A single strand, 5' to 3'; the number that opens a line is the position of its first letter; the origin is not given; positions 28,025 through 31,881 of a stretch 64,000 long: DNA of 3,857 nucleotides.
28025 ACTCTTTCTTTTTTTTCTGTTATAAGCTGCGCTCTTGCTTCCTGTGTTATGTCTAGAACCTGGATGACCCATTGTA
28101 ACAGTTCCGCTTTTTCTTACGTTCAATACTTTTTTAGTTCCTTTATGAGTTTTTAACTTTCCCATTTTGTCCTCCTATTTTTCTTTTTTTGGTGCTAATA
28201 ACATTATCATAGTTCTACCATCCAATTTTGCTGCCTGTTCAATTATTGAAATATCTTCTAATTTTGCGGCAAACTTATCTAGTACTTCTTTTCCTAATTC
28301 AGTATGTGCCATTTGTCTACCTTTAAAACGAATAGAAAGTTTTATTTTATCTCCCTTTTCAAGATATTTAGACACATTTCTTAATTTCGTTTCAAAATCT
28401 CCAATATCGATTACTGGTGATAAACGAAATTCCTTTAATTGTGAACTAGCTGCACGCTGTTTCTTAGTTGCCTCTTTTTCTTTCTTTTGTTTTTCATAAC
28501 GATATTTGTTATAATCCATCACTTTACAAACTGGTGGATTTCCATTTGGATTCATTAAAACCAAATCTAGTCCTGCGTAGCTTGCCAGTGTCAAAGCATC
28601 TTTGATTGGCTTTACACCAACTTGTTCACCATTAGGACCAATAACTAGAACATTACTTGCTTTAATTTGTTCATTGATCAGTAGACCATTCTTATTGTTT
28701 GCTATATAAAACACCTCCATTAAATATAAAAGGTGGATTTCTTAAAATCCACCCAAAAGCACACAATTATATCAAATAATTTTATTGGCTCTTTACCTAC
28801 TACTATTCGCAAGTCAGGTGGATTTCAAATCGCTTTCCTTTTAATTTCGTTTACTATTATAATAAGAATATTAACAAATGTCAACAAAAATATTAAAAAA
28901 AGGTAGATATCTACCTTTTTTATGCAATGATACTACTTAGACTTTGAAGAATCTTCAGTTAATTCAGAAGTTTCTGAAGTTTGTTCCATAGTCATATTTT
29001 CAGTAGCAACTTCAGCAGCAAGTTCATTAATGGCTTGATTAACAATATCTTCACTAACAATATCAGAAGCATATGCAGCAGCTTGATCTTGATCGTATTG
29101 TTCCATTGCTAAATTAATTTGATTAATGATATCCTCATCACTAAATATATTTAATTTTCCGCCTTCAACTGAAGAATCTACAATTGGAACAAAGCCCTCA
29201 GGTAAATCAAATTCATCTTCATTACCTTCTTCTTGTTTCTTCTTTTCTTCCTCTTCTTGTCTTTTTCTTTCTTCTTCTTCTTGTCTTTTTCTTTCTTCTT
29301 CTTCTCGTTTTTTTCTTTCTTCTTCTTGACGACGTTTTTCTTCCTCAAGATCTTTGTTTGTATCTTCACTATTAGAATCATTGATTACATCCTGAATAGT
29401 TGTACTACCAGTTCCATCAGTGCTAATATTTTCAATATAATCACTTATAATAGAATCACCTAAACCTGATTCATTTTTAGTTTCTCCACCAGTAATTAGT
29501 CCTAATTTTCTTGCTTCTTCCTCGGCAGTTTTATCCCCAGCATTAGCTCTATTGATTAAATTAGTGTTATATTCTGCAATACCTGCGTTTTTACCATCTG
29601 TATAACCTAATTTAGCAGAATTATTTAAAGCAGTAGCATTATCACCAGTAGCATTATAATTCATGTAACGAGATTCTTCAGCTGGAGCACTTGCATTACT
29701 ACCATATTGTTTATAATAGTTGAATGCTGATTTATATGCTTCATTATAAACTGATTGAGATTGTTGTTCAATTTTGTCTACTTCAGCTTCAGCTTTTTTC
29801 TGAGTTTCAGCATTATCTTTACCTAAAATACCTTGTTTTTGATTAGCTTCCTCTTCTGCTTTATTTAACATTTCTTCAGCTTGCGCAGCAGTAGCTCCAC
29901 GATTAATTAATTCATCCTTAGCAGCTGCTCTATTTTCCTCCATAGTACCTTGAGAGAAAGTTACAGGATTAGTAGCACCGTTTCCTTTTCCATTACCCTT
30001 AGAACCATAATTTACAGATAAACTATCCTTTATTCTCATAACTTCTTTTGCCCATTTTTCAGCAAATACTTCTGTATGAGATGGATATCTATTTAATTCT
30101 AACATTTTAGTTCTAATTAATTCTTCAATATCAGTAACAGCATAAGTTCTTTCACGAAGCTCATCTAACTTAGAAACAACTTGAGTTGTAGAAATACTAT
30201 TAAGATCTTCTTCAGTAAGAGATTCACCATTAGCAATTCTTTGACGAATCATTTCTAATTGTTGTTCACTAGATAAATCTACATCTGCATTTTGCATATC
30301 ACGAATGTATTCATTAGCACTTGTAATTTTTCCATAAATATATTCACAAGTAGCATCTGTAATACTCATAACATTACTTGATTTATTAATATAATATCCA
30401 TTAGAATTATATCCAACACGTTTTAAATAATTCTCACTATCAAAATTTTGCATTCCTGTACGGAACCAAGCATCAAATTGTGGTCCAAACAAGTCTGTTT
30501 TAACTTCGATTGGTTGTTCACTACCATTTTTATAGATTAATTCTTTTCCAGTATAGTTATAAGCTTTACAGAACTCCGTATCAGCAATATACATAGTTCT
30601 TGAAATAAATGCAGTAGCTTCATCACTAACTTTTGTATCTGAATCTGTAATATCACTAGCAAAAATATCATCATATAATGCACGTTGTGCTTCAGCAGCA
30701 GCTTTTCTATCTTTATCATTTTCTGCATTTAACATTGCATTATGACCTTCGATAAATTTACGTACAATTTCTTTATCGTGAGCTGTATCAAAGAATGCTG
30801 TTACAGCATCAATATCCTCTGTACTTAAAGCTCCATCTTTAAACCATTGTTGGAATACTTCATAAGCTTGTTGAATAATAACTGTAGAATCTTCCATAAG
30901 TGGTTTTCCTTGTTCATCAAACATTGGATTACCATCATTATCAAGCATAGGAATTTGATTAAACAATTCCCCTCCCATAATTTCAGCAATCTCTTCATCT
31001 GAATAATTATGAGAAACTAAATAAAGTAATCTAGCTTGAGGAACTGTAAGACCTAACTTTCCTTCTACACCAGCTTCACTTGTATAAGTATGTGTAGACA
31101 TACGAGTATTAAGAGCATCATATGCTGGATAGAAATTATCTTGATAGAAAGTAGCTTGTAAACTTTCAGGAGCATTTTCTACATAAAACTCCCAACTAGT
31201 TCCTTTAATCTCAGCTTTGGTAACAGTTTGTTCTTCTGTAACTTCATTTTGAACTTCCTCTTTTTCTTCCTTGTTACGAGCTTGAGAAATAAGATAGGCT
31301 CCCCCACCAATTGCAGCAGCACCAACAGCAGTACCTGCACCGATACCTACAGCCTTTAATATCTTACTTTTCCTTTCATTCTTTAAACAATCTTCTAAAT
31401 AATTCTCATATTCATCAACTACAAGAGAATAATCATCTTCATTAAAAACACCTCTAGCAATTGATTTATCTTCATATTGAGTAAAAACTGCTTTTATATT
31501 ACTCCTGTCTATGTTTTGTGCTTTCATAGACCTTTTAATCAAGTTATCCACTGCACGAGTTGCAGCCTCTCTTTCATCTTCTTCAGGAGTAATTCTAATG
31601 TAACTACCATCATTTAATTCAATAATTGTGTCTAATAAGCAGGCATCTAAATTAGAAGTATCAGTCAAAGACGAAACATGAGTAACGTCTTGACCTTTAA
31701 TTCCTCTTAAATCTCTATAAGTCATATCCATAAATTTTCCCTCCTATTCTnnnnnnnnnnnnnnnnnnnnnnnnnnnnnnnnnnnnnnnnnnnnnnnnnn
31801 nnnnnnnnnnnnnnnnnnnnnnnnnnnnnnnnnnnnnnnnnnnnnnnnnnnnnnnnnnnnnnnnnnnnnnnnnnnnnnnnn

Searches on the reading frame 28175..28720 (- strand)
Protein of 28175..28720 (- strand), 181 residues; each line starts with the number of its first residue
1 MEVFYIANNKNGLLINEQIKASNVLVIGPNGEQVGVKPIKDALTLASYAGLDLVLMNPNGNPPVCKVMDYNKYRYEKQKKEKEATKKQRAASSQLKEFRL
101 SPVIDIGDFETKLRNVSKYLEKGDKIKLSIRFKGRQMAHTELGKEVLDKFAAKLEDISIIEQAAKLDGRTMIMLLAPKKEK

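Call 58: search_protein_families(library=pfam, proteins=[window:28175-28720:-], max_evalue=0.01)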
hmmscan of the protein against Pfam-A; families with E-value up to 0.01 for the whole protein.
window:28175-28720:- (181 aa): 2 families
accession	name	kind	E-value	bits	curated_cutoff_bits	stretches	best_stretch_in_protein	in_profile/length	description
PF00707.27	IF3_C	-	2.5e-33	114.3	34.8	1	94-178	2-86/86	Translation initiation factor IF-3, C-terminal domain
PF05198.21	IF3_N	-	1.9e-30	105.2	26.9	1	15-84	1-70/70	Translation initiation factor IF-3, N-terminal domain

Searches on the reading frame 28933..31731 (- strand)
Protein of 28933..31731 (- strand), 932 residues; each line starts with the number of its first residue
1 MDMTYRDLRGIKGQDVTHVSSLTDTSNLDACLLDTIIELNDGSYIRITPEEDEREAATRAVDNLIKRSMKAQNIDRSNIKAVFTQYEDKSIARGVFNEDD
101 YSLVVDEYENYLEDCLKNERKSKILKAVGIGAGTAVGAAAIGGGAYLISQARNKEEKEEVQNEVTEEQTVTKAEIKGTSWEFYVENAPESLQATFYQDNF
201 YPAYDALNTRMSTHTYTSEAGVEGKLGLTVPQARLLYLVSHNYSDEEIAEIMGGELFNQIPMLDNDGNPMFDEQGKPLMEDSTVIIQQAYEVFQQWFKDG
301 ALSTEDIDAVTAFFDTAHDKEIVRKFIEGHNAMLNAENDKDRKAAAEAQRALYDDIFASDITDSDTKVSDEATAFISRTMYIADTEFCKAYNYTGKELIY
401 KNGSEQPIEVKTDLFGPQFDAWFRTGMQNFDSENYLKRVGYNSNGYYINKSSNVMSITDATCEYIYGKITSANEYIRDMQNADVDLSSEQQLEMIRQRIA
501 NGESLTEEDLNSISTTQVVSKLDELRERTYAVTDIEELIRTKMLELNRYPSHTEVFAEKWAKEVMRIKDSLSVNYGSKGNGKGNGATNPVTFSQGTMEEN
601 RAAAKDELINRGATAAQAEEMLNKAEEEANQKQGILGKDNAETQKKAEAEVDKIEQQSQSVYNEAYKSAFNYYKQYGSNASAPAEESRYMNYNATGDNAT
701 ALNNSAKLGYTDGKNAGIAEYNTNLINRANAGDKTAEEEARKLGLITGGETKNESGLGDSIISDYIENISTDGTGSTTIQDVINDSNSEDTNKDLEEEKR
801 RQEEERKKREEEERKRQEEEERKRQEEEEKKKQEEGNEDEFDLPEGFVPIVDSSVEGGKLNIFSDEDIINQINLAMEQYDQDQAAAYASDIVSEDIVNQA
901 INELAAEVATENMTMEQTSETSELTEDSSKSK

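Call 3: search_protein_families(library=pfam, proteins=[window:28933-31731:-], max_evalue=0.01)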
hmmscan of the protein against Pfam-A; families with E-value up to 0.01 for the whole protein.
window:28933-31731:- (932 aa): 1 family
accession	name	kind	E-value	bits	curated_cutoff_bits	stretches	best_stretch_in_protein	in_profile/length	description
PF05672.16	MAP7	-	1.2e-06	28.9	28.5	1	789-838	10-58/153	MAP7 (E-MAP-115) family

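Call 4: search_protein_families(library=ncbifam, proteins=[window:28933-31731:-], max_evalue=0.01)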
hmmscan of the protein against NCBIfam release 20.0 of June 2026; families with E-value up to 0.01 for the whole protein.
window:28933-31731:- (932 aa): 0 families

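Call 54: search_solved_structures(query=window:28933-31731:-, max_evalue=1)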
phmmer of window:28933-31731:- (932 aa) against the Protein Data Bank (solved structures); distinct sequences matched with E-value up to 1: 24.
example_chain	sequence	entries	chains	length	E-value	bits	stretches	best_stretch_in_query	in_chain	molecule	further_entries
5di3_B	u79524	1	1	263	0.00046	22.1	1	790-851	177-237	ADP-ribosylation factor-like protein 13B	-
7jrj_G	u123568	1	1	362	0.0011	20.8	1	791-927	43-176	Flagellar radial spoke protein 3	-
7jtk_E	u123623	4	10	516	0.0021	19.8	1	791-927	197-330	Flagellar radial spoke protein 3 | Radial spoke protein 3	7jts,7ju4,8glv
5t15_B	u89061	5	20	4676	0.011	17.5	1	778-864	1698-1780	Ryanodine receptor 1,Ryanodine receptor 1,Ryanodine receptor 1,Ryanodine receptor 1,Ryanod | Ryanodine receptor 1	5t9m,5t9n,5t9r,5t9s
6pv6_B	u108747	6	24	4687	0.011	17.5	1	778-864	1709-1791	Ryanodine receptor 1 | ryanodine receptor type 1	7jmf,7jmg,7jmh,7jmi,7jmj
5t9v_B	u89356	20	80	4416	0.011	17.5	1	778-864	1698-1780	Ryanodine receptor 1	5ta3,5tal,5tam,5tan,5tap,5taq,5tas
8rrt_B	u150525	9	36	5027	0.012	17.4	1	778-864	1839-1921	Ryanodine receptor 1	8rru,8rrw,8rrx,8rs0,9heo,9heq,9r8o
6wot_A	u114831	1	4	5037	0.012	17.4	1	778-864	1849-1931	Ryanodine receptor 1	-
7t64_A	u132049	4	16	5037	0.012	17.4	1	778-864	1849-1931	Ryanodine receptor 1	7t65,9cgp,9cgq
8xlh_A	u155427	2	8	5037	0.012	17.4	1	778-864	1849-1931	Ryanodine receptor 1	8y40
8xji_D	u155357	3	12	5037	0.012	17.4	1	778-864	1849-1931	Ryanodine receptor 1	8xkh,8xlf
8rrv_B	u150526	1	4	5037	0.012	17.4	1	778-864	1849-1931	Ryanodine receptor 1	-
5gky_A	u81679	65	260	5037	0.012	17.4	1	778-864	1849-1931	Ryanodine receptor 1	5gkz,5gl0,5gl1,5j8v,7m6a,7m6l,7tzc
7umz_A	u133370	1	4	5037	0.012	17.4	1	778-864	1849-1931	Ryanodine receptor 1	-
7k0s_A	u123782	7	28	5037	0.012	17.4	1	778-864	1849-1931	RyR1 | Ryanodine receptor 1,RyR1 | Ryanodine receptor 1,Ryanodine receptor 1,RyR1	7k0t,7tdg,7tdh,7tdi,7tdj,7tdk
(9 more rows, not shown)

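Call 65: search_protein_families(library=phrogs, proteins=[window:28933-31731:-], max_evalue=0.01)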
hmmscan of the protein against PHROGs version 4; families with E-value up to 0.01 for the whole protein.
window:28933-31731:- (932 aa): 0 families
